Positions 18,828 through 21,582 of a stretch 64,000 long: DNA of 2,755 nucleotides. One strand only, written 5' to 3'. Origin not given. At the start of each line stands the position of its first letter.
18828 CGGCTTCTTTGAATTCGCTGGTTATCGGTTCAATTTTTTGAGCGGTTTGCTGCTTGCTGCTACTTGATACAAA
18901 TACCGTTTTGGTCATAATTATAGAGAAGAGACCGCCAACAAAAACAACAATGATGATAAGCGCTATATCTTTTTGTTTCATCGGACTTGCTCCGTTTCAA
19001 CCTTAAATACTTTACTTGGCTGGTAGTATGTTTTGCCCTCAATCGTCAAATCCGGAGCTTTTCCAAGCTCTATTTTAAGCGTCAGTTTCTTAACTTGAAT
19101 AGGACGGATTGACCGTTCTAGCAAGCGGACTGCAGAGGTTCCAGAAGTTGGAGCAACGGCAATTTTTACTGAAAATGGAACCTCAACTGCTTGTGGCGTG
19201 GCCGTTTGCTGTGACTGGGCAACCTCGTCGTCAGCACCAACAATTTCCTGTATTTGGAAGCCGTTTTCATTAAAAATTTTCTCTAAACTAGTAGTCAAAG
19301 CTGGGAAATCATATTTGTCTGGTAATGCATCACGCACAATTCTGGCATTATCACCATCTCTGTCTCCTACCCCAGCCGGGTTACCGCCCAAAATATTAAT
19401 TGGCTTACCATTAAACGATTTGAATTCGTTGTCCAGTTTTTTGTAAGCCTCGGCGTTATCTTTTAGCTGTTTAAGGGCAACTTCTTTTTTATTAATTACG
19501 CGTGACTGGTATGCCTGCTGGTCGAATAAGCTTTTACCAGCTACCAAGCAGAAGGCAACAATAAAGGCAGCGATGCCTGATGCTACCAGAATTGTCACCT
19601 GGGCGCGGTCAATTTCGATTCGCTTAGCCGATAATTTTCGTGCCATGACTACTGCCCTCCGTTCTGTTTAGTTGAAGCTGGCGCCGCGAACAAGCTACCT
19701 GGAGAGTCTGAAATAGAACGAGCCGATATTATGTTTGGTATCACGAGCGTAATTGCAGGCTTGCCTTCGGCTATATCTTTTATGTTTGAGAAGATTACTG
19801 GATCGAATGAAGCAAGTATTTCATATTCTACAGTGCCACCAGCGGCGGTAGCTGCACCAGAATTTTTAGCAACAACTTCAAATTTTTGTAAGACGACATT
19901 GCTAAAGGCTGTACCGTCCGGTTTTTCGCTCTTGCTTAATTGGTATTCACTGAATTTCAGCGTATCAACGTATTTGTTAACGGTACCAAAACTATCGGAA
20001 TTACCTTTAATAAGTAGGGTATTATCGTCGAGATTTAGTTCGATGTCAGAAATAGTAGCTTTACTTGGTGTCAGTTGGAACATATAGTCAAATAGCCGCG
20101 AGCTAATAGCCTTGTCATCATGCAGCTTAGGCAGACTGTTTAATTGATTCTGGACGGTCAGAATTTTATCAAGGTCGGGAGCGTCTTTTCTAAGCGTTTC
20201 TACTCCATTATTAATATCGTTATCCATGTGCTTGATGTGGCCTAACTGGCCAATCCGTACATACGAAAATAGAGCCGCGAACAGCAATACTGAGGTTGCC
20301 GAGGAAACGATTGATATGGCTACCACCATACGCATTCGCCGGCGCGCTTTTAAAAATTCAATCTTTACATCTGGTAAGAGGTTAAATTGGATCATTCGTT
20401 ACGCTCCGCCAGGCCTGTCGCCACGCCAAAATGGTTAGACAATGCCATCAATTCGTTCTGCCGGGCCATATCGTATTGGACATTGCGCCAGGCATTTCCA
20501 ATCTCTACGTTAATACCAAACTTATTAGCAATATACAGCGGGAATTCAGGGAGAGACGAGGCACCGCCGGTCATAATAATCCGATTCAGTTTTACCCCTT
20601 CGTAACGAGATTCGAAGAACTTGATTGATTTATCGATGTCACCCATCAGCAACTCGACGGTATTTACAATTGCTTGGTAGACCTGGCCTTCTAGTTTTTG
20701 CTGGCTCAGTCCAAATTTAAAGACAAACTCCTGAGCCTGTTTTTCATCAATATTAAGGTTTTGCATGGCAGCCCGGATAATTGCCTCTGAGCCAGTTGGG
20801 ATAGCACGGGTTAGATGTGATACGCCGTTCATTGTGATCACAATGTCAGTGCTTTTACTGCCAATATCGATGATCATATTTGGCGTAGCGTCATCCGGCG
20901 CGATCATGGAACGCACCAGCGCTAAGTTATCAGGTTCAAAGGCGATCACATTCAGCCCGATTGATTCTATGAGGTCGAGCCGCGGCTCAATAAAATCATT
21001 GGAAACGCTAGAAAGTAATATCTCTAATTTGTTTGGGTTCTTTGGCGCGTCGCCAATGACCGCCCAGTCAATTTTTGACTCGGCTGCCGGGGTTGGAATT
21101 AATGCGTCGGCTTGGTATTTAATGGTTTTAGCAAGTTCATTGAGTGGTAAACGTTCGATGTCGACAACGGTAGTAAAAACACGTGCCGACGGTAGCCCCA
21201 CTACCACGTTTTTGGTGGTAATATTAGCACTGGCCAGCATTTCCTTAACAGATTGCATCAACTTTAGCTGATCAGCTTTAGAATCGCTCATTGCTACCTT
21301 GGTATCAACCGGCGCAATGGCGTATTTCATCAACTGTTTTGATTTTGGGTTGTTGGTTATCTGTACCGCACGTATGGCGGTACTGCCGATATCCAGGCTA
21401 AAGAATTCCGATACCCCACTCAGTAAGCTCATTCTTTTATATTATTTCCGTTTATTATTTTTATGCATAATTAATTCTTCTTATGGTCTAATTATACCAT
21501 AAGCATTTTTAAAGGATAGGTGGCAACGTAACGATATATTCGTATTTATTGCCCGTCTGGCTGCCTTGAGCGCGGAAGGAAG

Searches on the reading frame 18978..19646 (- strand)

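Call 6: search_protein_families(library=pfam, proteins=[window:18978-19646:-], max_evalue=0.1)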
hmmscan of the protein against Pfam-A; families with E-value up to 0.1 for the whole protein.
window:18978-19646:- (222 aa): 0 families

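Call 7: search_protein_families(library=ncbifam, proteins=[window:18978-19646:-], max_evalue=0.1)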
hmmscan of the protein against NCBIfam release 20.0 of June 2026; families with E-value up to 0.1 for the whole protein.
window:18978-19646:- (222 aa): 2 families
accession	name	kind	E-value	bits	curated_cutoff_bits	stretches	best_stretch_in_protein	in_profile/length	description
NF010443.0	PRK13869.1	subfamily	0.016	14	446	1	131-215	14-94/405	plasmid-partitioning protein RepA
NF045844.1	BC85_0335_fam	subfamily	0.042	13.5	65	1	18-85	2-69/215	BC85_0335 family putative methyltransferase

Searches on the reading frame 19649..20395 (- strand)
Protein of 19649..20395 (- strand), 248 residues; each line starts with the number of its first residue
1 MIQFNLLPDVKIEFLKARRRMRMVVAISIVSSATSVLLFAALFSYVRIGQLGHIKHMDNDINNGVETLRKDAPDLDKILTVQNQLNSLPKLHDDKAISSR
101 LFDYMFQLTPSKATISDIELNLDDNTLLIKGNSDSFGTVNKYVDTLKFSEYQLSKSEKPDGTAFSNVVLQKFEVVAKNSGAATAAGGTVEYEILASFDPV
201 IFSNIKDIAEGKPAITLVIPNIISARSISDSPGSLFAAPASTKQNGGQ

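Call 6: search_protein_families(library=pfam, proteins=[window:19649-20395:-], max_evalue=0.1)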
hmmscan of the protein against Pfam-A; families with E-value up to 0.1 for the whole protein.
window:19649-20395:- (248 aa): 1 family
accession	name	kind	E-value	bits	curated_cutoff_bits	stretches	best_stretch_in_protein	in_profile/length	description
PF05137.18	PilN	-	0.00011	22.6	22.8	1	100-151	1-50/78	Fimbrial assembly protein (PilN)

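Call 7: search_protein_families(library=ncbifam, proteins=[window:19649-20395:-], max_evalue=0.1)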
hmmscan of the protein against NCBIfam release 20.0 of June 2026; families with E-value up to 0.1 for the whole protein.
window:19649-20395:- (248 aa): 0 families

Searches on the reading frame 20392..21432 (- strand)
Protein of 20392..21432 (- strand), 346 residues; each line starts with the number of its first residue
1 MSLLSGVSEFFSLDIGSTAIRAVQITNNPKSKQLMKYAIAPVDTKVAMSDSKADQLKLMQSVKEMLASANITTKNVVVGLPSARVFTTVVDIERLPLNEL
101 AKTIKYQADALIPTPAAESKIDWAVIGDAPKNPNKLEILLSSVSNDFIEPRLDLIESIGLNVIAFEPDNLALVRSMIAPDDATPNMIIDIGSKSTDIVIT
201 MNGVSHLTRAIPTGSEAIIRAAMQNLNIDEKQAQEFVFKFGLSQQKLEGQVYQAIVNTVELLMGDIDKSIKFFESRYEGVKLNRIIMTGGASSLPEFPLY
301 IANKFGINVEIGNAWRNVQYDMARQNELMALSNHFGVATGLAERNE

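Call 6: search_protein_families(library=pfam, proteins=[window:20392-21432:-], max_evalue=0.1)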
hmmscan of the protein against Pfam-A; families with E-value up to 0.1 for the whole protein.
window:20392-21432:- (346 aa): 5 families
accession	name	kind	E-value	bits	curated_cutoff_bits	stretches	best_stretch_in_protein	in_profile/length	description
PF11104.14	PilM_2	-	6.2e-37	127.7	27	1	13-344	2-338/340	Type IV pilus assembly protein PilM;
PF14450.12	FtsA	-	7.7e-11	42.9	31.8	1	187-319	2-114/127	Cell division protein FtsA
PF06723.19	MreB_Mbl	-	8.1e-05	22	27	0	180-217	142-179/327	MreB/Mbl protein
PF25216.1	Volactin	-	0.00027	21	35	1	188-305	171-291/321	Volactin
PF02782.22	FGGY_C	-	0.036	14.3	27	1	228-311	102-179/198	FGGY family of carbohydrate kinases, C-terminal domain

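Call 7: search_protein_families(library=ncbifam, proteins=[window:20392-21432:-], max_evalue=0.1)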
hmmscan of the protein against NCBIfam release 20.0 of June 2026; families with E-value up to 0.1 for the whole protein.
window:20392-21432:- (346 aa): 10 families
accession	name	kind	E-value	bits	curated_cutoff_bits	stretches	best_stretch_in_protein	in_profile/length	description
TIGR01175.1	pilM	subfamily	1.8e-44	152.2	133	1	11-344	6-346/348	type IV pilus assembly protein PilM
NF045709.1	Amuc_1101_fam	equivalog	5.8e-27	94.8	650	1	9-341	6-345/608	Amuc_1101 family PilM-like pilus complex protein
TIGR01174.1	ftsA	equivalog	3.9e-07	29.5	175.85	1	153-252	165-265/371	cell division protein FtsA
TIGR02529.1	EutJ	subfamily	0.00042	19.9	152.1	1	152-310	81-223/239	ethanolamine utilization protein EutJ family protein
NF045748.1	MPN316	equivalog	0.00065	18.9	500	1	145-237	166-259/424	MPN316 family protein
NF007251.0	PRK09698.1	equivalog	0.001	18.4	253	1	12-98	10-91/304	allose kinase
NF011660.0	PRK15080.1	equivalog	0.0013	18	182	1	185-310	143-256/277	ethanolamine utilization protein EutJ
NF010539.0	PRK13927.1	subfamily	0.0038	16.2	293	1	180-244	148-218/339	rod shape-determining protein MreB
NF045943.2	MAG3720_fam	hypoth_equivalog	0.0059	15.8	70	1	180-293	196-318/395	MAG3720 family protein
TIGR00904.1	mreB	subfamily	0.0091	15.1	365.75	0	177-251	144-224/334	MreB/Mrl family cell shape determining protein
